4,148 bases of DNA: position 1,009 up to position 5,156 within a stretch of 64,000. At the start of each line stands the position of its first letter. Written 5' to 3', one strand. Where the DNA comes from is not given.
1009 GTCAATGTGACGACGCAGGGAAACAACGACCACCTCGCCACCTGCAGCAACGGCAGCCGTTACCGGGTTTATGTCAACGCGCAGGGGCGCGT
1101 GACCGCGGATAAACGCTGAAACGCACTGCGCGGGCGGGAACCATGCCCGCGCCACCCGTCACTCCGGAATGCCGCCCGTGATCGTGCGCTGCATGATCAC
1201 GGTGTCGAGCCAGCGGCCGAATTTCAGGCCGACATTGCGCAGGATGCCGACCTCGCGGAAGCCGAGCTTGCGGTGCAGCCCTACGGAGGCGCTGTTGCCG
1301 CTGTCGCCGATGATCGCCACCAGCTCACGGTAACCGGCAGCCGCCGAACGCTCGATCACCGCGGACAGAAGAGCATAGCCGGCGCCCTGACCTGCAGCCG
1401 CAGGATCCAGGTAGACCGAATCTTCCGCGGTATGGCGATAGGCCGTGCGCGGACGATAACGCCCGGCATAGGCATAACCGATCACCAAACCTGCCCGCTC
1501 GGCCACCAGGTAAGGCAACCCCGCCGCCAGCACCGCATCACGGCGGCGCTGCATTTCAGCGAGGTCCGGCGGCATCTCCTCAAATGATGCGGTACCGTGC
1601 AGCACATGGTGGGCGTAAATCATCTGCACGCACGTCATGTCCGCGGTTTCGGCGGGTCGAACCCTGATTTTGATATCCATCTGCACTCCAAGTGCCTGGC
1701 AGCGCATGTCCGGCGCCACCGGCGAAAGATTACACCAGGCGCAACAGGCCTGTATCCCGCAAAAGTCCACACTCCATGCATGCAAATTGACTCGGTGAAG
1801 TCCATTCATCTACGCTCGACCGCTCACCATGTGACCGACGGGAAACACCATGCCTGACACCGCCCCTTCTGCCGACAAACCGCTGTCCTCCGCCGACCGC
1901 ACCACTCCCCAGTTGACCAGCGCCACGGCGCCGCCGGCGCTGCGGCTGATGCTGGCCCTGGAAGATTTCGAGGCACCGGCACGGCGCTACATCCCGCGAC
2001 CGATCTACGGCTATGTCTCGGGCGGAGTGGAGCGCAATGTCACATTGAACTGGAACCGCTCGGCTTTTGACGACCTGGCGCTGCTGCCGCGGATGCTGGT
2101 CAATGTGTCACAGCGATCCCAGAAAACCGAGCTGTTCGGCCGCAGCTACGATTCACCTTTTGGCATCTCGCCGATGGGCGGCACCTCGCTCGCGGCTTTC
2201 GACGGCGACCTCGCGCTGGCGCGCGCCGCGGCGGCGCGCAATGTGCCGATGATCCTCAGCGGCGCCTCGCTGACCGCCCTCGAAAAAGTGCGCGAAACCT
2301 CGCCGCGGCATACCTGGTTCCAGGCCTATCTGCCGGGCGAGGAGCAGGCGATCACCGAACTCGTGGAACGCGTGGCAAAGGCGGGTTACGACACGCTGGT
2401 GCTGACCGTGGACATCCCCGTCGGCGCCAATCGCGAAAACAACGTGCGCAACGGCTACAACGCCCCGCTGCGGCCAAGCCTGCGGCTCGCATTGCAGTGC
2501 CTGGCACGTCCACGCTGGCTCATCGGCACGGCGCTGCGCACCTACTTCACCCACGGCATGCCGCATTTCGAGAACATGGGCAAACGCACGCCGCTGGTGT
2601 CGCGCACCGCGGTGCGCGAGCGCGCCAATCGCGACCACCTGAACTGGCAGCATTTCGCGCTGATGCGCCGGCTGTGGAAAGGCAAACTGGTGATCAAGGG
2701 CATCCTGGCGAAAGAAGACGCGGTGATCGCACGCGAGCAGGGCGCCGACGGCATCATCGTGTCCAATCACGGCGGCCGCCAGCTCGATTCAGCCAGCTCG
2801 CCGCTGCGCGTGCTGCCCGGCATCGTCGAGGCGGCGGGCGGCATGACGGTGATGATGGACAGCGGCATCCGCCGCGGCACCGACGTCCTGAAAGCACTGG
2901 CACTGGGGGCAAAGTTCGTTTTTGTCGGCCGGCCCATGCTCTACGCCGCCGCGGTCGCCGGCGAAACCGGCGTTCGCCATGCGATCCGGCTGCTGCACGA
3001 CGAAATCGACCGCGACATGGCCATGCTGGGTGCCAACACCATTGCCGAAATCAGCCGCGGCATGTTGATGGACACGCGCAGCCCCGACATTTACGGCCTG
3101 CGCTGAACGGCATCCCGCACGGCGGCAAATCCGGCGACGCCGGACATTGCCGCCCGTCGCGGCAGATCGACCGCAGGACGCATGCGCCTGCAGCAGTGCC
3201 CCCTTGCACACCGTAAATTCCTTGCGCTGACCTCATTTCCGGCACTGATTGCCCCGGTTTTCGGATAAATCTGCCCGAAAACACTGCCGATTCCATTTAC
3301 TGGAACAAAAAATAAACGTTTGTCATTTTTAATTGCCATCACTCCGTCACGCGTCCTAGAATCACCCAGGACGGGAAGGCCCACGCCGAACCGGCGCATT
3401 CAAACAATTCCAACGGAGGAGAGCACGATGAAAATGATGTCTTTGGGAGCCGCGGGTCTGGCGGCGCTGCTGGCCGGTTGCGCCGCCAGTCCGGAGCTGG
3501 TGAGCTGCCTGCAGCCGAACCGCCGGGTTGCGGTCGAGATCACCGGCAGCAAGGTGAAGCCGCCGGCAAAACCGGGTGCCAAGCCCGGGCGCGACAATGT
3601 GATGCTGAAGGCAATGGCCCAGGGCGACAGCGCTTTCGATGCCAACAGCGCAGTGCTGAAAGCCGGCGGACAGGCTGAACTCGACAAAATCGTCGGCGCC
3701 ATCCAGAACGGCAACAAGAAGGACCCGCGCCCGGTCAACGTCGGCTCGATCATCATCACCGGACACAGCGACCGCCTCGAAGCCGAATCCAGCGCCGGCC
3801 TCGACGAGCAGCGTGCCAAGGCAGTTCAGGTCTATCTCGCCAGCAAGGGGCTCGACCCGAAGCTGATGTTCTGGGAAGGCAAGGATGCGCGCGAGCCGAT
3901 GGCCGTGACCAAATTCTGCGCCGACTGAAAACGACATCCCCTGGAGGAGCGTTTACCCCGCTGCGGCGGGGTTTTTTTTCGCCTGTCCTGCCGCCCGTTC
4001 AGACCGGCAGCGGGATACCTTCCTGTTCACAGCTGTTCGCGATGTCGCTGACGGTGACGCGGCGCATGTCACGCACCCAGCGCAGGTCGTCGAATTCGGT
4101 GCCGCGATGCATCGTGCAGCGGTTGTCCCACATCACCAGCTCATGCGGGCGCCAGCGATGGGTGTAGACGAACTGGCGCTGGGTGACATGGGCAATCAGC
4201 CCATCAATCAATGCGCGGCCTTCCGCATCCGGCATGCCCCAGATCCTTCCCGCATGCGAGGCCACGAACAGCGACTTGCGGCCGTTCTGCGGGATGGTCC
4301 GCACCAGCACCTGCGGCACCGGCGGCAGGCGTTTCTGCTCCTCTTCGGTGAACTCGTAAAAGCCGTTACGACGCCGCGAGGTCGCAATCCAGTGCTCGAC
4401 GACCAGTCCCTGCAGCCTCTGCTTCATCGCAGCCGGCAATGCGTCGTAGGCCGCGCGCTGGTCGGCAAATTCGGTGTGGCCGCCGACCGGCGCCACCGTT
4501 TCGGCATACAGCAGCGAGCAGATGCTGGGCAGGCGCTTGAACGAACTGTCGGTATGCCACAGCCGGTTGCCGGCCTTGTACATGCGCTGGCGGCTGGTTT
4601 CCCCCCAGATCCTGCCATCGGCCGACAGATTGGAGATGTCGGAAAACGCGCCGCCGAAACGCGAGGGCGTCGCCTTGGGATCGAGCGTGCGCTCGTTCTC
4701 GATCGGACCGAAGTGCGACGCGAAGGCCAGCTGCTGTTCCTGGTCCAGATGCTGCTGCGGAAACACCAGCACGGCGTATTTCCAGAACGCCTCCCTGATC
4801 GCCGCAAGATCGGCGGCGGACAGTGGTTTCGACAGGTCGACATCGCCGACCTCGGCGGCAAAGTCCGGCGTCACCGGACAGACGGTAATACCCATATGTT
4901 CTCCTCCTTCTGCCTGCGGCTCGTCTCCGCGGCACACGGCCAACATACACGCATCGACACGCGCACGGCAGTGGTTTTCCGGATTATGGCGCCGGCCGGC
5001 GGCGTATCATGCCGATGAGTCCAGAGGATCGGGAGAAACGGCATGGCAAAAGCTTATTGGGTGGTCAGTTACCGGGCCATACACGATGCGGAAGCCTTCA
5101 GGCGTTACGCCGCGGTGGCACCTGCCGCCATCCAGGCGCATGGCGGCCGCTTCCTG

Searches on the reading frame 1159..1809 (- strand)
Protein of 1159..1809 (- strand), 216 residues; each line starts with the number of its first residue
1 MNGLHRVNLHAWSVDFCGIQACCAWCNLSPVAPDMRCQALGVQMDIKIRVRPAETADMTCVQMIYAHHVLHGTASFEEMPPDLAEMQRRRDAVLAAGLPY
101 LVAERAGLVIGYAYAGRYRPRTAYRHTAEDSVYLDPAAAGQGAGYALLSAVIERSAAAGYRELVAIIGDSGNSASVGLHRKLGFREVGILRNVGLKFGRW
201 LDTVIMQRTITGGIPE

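Call 13: search_protein_families(library=pfam, proteins=[window:1159-1809:-])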
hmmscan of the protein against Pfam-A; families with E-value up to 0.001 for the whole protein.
window:1159-1809:- (216 aa): 4 families
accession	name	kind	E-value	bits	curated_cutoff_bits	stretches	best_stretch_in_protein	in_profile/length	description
PF00583.31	Acetyltransf_1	-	1.2e-13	51.8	20.7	1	87-184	22-116/116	Acetyltransferase (GNAT) family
PF13420.13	Acetyltransf_4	-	1.9e-13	51.1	24.3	1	52-204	3-154/155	Acetyltransferase (GNAT) domain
PF13508.13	Acetyltransf_7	-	1.4e-08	35.4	27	1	100-186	5-84/84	Acetyltransferase (GNAT) domain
PF13302.13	Acetyltransf_3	-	1.3e-06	29.5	25.4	1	49-185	3-138/138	Acetyltransferase (GNAT) domain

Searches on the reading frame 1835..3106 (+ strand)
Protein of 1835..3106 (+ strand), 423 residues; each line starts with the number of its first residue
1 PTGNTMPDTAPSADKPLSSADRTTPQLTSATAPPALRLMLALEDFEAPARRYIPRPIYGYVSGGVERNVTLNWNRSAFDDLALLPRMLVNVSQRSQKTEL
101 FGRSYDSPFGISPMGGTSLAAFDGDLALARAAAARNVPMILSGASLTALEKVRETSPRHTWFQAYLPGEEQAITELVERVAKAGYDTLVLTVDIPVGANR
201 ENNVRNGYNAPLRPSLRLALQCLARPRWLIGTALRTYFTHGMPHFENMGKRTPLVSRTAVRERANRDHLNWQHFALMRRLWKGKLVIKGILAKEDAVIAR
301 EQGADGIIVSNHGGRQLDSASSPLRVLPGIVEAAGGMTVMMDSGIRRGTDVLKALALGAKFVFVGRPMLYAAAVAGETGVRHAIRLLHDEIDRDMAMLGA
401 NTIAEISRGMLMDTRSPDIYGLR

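Call 13: search_protein_families(library=pfam, proteins=[window:1835-3106:+])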
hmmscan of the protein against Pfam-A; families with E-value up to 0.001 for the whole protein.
window:1835-3106:+ (423 aa): 2 families
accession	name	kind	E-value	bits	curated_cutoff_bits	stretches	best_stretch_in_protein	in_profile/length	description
PF01070.24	FMN_dh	-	1.2e-128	429.5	24.9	1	49-411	1-348/350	FMN-dependent dehydrogenase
PF00478.31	IMPDH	-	0.00027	20.5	25.6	1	335-368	206-239/345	IMP dehydrogenase / GMP reductase domain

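Call 25: search_protein_families(library=ncbifam, proteins=[window:1835-3106:+], max_evalue=0.00001)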
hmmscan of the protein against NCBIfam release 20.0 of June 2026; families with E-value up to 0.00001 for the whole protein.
window:1835-3106:+ (423 aa): 5 families
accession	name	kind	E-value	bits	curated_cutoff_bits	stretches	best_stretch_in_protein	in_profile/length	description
NF008398.0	PRK11197.1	subfamily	8e-85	284.9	376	1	41-413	5-377/381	L-lactate dehydrogenase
NF033901.1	L_lactate_LldD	exception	5.3e-75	252.8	550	1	41-412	5-376/377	FMN-dependent L-lactate dehydrogenase LldD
TIGR03966.1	actino_HemFlav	equivalog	1.1e-72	245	470.85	1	48-410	14-376/385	pre-mycofactocin synthase MftD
TIGR02708.1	L_lactate_ox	equivalog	6.8e-52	176.7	645.5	2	286-408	232-355/367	L-lactate oxidase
TIGR02151.1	IPP_isom_2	equivalog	3.7e-16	59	281.3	1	337-409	260-332/338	type 2 isopentenyl-diphosphate Delta-isomerase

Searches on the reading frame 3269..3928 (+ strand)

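Call 13: search_protein_families(library=pfam, proteins=[window:3269-3928:+])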
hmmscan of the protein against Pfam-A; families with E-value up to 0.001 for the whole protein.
window:3269-3928:+ (219 aa): 1 family
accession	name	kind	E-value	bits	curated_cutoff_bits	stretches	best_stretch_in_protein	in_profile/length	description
PF00691.25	OmpA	-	6.4e-09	36.5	27.2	1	123-213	2-87/98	OmpA family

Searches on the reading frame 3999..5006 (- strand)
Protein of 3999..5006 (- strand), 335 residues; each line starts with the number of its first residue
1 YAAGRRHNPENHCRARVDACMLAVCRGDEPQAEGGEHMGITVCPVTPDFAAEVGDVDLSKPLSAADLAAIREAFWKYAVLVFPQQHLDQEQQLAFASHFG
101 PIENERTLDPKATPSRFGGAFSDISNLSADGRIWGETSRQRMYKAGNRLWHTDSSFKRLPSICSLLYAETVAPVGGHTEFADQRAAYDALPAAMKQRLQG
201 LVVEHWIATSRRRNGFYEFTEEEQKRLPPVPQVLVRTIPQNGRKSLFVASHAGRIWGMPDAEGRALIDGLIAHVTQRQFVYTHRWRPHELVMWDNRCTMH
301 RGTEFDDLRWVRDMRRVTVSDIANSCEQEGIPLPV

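Call 13: search_protein_families(library=pfam, proteins=[window:3999-5006:-])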
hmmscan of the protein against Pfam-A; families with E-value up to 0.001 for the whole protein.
window:3999-5006:- (335 aa): 1 family
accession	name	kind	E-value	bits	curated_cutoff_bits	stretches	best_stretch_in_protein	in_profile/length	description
PF02668.22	TauD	-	3.2e-64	217.8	27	1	44-317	4-266/267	Taurine catabolism dioxygenase TauD, TfdA family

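Call 25: search_protein_families(library=ncbifam, proteins=[window:3999-5006:-], max_evalue=0.00001)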
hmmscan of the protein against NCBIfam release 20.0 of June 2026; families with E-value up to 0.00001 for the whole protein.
window:3999-5006:- (335 aa): 3 families
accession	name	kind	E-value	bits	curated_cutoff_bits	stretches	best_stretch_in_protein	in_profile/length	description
NF007104.0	PRK09553.1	equivalog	1.7e-46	158.7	313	2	146-320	94-274/282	taurine dioxygenase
NF045815.1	Neo-PentlctneFsynPtlD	equivalog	8e-28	97.6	550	1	49-317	11-284/301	neopentalenolactone/pentalenolactone F synthase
NF049937.1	CMthFAOxDecarbScoE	equivalog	1.4e-16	60.5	400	1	48-322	10-286/295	(3R)-3-[(carboxymethyl)amino]fatty acid oxygenase/decarboxylase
